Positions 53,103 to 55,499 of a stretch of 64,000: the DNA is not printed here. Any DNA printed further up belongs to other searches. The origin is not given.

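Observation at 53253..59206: Lipid-carrier glycosylation module built around a PAP2::GT-C fusion protein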

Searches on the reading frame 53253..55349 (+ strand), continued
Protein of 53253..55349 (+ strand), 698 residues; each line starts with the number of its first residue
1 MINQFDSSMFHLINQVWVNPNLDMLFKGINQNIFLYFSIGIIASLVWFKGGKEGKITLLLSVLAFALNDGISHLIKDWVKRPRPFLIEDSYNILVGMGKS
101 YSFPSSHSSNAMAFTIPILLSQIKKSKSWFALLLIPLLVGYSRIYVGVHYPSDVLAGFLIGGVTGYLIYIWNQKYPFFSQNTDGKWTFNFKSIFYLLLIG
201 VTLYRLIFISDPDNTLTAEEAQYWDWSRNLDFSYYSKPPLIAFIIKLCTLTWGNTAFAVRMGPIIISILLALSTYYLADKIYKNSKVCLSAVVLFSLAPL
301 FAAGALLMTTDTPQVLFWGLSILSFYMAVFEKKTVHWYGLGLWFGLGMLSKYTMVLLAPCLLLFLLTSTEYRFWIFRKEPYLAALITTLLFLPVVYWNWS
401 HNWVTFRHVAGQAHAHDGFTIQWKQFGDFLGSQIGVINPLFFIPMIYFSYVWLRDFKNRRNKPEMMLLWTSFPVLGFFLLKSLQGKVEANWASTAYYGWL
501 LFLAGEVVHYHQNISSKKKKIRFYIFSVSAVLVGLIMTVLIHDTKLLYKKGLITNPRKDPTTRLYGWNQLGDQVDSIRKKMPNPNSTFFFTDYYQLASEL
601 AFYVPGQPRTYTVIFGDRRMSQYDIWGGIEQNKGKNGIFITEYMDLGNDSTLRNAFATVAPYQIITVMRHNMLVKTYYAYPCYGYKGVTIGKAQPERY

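Call 44: fold_search(model_id=the predicted structure, library=pdb)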
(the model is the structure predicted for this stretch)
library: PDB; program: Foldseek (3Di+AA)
matches with E <= 10: 209; with E <= 0.001: 13
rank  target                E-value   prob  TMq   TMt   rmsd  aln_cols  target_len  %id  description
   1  5f15                  3.2e-08  1.00  0.46  0.57  12.1       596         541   14  Crystal Structure of ArnT from Cupriavidus metallidurans bound to Undecaprenyl phosphate (released 2016-02-17)
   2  5ezm                  4.1e-08  1.00  0.45  0.57  12.0       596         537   13  Crystal Structure of ArnT from Cupriavidus metallidurans in the apo state (released 2016-02-17)
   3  9s6t_A                3.0e-05  1.00  0.43  0.59   7.5       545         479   12  Ternary cryo-EM structure of chicken ALG12 with Dol25-PP-GlcNAc2Man7, Dol25-P-Man, and Fab (released 2026-03-18)
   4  6ebu                  4.3e-05  1.00  0.20  0.76   2.9       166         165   28  Crystal structure of Aquifex aeolicus LpxE (released 2019-06-26)
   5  3rce_A                2.6e-04  1.00  0.41  0.41  12.0       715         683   10  Bacterial oligosaccharyltransferase PglB (released 2011-06-15)
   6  6gxc_A                2.9e-04  1.00  0.41  0.41   8.7       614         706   11  Bacterial oligosaccharyltransferase PglB in complex with an inhibitory peptide and a reactive lipid-linked oligosaccha (released 2018-11-14)
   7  5jki                  3.2e-04  1.00  0.22  0.69   3.0       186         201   28  Crystal structure of the first transmembrane PAP2 type phosphatidylglycerolphosphate phosphatase from Bacillus subtilis (released 2017-02-22)
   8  9i5k_A                4.3e-04  1.00  0.37  0.50   7.7       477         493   10  Structure of the Chaetomium thermophilum Pmt4 homodimer (C2 symmetry) (released 2025-12-24)
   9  5ogl_A                4.3e-04  1.00  0.41  0.40   8.9       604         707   12  Structure of bacterial oligosaccharyltransferase PglB in complex with an acceptor peptide and an lipid-linked oligosac (released 2017-10-25)
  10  8b6l_I                5.8e-04  1.00  0.37  0.37  11.2       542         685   10  Subtomogram average of the human Sec61-TRAP-OSTA-translocon (released 2022-12-07)
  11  7oci_F                6.9e-04  1.00  0.42  0.45  10.3       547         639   11  Cryo-EM structure of yeast Ost6p containing oligosaccharyltransferase complex (released 2022-02-16)
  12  9s6u_A                9.7e-04  1.00  0.44  0.53   8.3       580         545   12  Ternary cryo-EM structure of human ALG9 with Dol25-PP-GlcNAc2Man8, Dol25-P-Man and Fab (released 2026-03-18)
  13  6ftg_5                9.7e-04  1.00  0.39  0.42  11.4       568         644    9  Subtomogram average of OST-containing ribosome-translocon complexes from canine rough microsomal membranes (released 2018-03-21)
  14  6ezn_F                1.9e-03  1.00  0.37  0.40  11.8       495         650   12  Cryo-EM structure of the yeast oligosaccharyltransferase (OST) complex (released 2018-01-17)
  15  9n9j_I                2.1e-03  1.00  0.37  0.37  12.0       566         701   10  Structure of a GRP94 folding intermediate engaged with a CCDC134- and FKBP11-bound secretory translocon (released 2025-11-19)
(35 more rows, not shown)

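Call 51: search_protein_families(library=ncbifam, proteins=[L069:10377-10979:+, L033:9473-10078:+], max_evalue=0.00001)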
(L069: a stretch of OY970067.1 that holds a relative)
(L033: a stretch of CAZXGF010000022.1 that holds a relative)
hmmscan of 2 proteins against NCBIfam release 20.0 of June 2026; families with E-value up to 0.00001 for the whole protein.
L069:10377-10979:+ (200 aa): 2 families
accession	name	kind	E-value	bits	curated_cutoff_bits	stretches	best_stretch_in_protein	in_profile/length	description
NF047884.1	UdeprDiPSep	equivalog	1.3e-16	61.1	250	1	13-165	27-177/188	undecaprenyl-diphosphatase SepP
NF008813.0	PRK11837.1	equivalog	1.5e-14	54.4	229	1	8-174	2-170/202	undecaprenyl-diphosphate phosphatase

L033:9473-10078:+ (201 aa): 2 families
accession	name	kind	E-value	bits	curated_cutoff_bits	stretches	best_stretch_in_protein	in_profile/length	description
NF008813.0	PRK11837.1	equivalog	6e-12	45.9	229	1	105-185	103-185/202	undecaprenyl-diphosphate phosphatase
NF047884.1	UdeprDiPSep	equivalog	2.2e-10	40.7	250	1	104-163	117-178/188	undecaprenyl-diphosphatase SepP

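Call 55: find_encoding_contigs(protein=P0008, flank=7000, max_places=1)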
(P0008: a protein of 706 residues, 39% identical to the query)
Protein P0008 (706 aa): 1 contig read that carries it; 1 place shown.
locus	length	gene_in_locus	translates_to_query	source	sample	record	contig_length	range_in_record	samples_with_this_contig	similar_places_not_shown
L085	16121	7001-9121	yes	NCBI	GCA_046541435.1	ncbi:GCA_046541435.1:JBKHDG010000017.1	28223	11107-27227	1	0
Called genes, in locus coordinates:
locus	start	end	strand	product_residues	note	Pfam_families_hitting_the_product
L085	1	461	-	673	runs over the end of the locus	PF16697:Yop-YscD_cpl, PF00498:FHA, PF16697:Yop-YscD_cpl (weak)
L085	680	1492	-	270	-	PF08241:Methyltransf_11, PF01209:Ubie_methyltran (weak), PF13649:Methyltransf_25, PF13847:Methyltransf_31 (weak)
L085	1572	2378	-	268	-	PF03808:Glyco_tran_WecG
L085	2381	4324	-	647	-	PF02518:HATPase_c (weak), PF13589:HATPase_c_3, PF01119:DNA_mis_repair, PF08676:MutL_C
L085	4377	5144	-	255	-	PF00795:CN_hydrolase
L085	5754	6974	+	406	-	PF02424:ApbE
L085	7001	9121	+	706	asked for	PF01569:PAP2, PF02366:PMT, PF13231:PMT_2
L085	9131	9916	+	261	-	PF08032:SpoU_sub_bind, PF00588:SpoU_methylase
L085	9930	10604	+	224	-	PF04337:DUF480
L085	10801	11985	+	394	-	PF04041:Glyco_hydro_130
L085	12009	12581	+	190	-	PF13302:Acetyltransf_3, PF13523:Acetyltransf_8 (weak), PF00583:Acetyltransf_1, PF13508:Acetyltransf_7 (weak)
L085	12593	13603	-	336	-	PF13385:Laminin_G_3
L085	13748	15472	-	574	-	PF00245:Alk_phosphatase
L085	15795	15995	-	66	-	PF25601:AAA_lid_14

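Call 56: find_encoding_contigs(protein=P0010, flank=7000, max_places=1)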
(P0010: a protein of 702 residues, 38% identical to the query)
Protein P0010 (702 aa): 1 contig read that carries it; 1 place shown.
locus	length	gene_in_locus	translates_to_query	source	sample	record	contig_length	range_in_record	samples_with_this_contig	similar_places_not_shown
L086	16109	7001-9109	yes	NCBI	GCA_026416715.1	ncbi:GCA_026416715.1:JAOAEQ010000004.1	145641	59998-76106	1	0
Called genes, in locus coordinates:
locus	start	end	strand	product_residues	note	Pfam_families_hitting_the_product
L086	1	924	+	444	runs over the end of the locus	PF00860:Xan_ur_permease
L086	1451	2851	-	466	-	PF10396:TrmE_N, PF12631:MnmE_helical, PF03193:RsgA_GTPase (faint), PF00350:Dynamin_N (faint), PF01926:MMR_HSR1, PF02421:FeoB_N, PF00009:GTP_EFTU (weak)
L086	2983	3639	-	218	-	PF14804:Jag_N, PF13083:KH_KhpA-B, PF01424:R3H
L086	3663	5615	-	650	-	PF14849:YidC_periplas, PF02096:60KD_IMP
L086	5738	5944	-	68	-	PF01809:YidD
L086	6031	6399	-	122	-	PF00825:Ribonuclease_P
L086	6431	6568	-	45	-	PF00468:Ribosomal_L34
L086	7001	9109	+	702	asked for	PF01569:PAP2, PF14378:PAP2_3 (weak), PF02366:PMT (weak), PF13231:PMT_2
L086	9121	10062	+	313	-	PF00535:Glycos_transf_2, PF10111:Glyco_tranf_2_2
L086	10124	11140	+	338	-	PF03706:LPG_synthase_TM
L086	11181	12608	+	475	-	PF00009:GTP_EFTU, PF01926:MMR_HSR1, PF02421:FeoB_N, PF04548:AIG1 (weak), PF00009:GTP_EFTU, PF01926:MMR_HSR1, PF02421:FeoB_N, PF14714:KH_dom-like, +3 more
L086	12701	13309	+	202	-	PF02660:G3P_acyltransf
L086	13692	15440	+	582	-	PF03065:Glyco_hydro_57, PF09210:BE_C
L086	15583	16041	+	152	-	PF00359:PTS_EIIA_2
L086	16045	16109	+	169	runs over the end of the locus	PF02591:Zn_ribbon_9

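Call 57: find_encoding_contigs(protein=P0071, flank=7000, max_places=1)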
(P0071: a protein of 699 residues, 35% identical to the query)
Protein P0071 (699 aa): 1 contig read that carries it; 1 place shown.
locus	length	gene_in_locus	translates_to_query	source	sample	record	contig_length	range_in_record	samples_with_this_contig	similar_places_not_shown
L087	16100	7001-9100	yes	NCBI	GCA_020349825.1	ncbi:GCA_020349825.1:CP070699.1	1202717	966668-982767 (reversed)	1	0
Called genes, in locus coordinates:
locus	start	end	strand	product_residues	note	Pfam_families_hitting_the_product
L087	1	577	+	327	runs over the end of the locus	PF00005:ABC_tran, PF13304:AAA_21 (weak), PF08352:oligo_HPY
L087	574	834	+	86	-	PF00005:ABC_tran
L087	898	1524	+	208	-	PF00005:ABC_tran, PF08352:oligo_HPY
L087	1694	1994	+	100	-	PF03740:PdxJ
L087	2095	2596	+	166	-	PF01578:Cytochrom_C_asm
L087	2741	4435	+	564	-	PF02463:SMC_N, PF13175:AAA_15 (faint), PF13476:AAA_23, PF13304:AAA_21 (faint)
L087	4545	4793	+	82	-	PF12797:Fer4_2 (weak), PF14697:Fer4_21, PF25160:LdpA_Fe-S-bd (weak), PF00037:Fer4, PF12837:Fer4_6, PF13237:Fer4_10 (weak), PF12838:Fer4_7, PF13187:Fer4_9, +4 more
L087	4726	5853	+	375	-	PF01855:POR_N, PF17147:PFOR_II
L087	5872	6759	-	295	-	PF01979:Amidohydro_1 (weak)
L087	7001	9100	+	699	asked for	PF01569:PAP2, PF14378:PAP2_3 (weak), PF02366:PMT, PF13231:PMT_2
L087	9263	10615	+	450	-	PF00890:FAD_binding_2 (faint), PF01134:GIDA, PF01266:DAO (faint), PF07992:Pyr_redox_2 (weak), PF12831:FAD_oxidored, PF13738:Pyr_redox_3 (faint)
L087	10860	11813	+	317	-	PF06144:DNA_pol3_delta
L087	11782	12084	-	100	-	PF01649:Ribosomal_S20p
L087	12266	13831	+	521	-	PF03023:MurJ, PF01554:MatE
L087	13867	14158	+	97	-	PF00753:Lactamase_B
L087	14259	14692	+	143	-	PF01613:Flavin_Reduct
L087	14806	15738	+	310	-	PF00056:Ldh_1_N, PF03721:UDPG_MGDP_dh_N (faint), PF02866:Ldh_1_C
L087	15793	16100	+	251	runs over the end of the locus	PF00334:NDK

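Call 64: find_encoding_contigs(protein=P0001, flank=1000, max_places=4)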
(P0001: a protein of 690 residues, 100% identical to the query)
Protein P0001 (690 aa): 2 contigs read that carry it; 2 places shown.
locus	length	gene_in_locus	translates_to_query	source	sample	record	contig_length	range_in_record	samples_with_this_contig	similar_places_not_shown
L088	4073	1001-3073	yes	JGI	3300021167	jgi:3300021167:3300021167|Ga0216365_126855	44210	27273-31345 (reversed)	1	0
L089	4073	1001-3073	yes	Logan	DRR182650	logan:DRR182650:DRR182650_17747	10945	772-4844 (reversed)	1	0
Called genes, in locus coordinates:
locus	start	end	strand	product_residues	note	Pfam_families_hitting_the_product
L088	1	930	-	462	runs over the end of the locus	PF08245:Mur_ligase_M, PF27239:FOL3_C, PF02875:Mur_ligase_C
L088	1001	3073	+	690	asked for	PF01569:PAP2, PF14378:PAP2_3 (weak), PF02366:PMT (weak), PF13231:PMT_2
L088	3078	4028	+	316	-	PF00535:Glycos_transf_2, PF10111:Glyco_tranf_2_2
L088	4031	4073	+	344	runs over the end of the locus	PF03706:LPG_synthase_TM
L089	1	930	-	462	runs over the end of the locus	PF08245:Mur_ligase_M, PF27239:FOL3_C, PF02875:Mur_ligase_C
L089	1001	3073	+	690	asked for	PF01569:PAP2, PF14378:PAP2_3 (weak), PF02366:PMT (weak), PF13231:PMT_2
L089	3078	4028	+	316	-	PF00535:Glycos_transf_2, PF10111:Glyco_tranf_2_2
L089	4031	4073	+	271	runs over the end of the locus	?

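Call 66: search_protein_families(library=pfam, proteins=[L020:318-905:+, L020:892-1494:+, L020:2898-3770:+, L020:3774-4340:+, L020:4344-5339:+, L020:5343-6458:+, L075:4399-5802:-, L075:5985-6641:+, L075:9303-10037:+, L075:10033-10524:+], max_evalue=0.0001)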
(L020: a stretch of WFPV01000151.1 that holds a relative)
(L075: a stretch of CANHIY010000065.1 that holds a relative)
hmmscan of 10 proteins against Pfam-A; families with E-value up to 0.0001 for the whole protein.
L020:318-905:+ (196 aa): 0 families

L020:892-1494:+ (201 aa): 1 family
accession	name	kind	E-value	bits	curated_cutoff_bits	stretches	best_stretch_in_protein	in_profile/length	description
PF02660.20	G3P_acyltransf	-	3.3e-54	183.8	24.1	1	19-193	2-164/164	Glycerol-3-phosphate acyltransferase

L020:2898-3770:+ (291 aa): 0 families

L020:3774-4340:+ (189 aa): 3 families
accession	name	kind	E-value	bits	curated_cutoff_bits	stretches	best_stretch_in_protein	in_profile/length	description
PF02834.22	LigT_PEase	-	1e-34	119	23.3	2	20-95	9-87/87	LigT like Phosphoesterase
PF10469.15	AKAP7_NLS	-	5.1e-13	49.8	24.4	1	36-187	35-208/208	AKAP7 2'5' RNA ligase-like domain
PF13563.12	2_5_RNA_ligase2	-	5.5e-11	43.2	27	1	38-169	21-147/152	2'-5' RNA ligase superfamily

L020:4344-5339:+ (332 aa): 2 families
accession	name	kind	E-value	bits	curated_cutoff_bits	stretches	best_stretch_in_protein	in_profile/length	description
PF02769.27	AIRS_C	-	4e-34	118.5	23.1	1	168-331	1-154/156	AIR synthase related protein, C-terminal domain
PF00586.29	AIRS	-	1e-21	77.9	24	1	52-155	15-111/112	AIR synthase related protein, N-terminal domain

L020:5343-6458:+ (372 aa): 2 families
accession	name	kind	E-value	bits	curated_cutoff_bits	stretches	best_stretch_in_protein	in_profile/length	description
PF01861.22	BpsA_C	-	1.3e-113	378.7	27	1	127-371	1-243/243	Branched-chain polyamine synthase A C-terminal domain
PF01564.23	Spermine_synth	-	7.6e-05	22.8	22.9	0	171-248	19-99/186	Spermine/spermidine synthase domain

L075:4399-5802:- (468 aa): 5 families
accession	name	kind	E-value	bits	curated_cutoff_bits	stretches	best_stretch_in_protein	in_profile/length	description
PF00158.32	Sigma54_activat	-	1.1e-70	237.2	20.2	1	156-322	1-167/168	Sigma-54 interaction domain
PF00072.30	Response_reg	-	4.9e-27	94.7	30.2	1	15-124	1-108/111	Response regulator receiver domain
PF14532.12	Sigma54_activ_2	-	1.3e-22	81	25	1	168-327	12-138/138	Sigma-54 interaction domain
PF25601.1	AAA_lid_14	-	6.7e-22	77.6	27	1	328-399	1-72/87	AAA+ ATPase lid domain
PF02954.25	HTH_8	-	6.9e-09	35.7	22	1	424-464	1-41/42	Bacterial regulatory protein, Fis family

L075:5985-6641:+ (219 aa): 3 families
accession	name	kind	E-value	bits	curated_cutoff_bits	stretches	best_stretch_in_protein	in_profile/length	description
PF01243.27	PNPOx_N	-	8e-22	78.3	28.1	1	42-157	3-110/120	Pyridoxamine 5'-phosphate oxidase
PF10590.14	PNP_phzG_C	-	1.3e-20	73.5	27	1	179-219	1-42/42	Pyridoxine 5'-phosphate oxidase C-terminal dimerisation region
PF12766.13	Pyridox_oxase_2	-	8.4e-08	33.2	26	1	36-119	4-97/100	Pyridoxamine 5'-phosphate oxidase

L075:9303-10037:+ (245 aa): 1 family
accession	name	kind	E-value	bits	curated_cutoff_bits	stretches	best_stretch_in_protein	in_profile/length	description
PF07238.19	PilZ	-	2.9e-07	31.2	22.5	1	131-222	6-98/102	PilZ domain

L075:10033-10524:+ (164 aa): 3 families
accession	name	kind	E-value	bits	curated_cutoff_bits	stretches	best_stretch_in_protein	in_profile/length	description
PF14437.12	MafB19-deam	-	1.6e-34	119.3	27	1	10-157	2-142/142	MafB19-like deaminase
PF00383.29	dCMP_cyt_deam_1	-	1.7e-28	98.9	25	1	10-109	3-101/102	Cytidine and deoxycytidylate deaminase zinc-binding region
PF14439.12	Bd3614-deam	-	3e-07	30.9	38.5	1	33-106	10-82/113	Bd3614-like deaminase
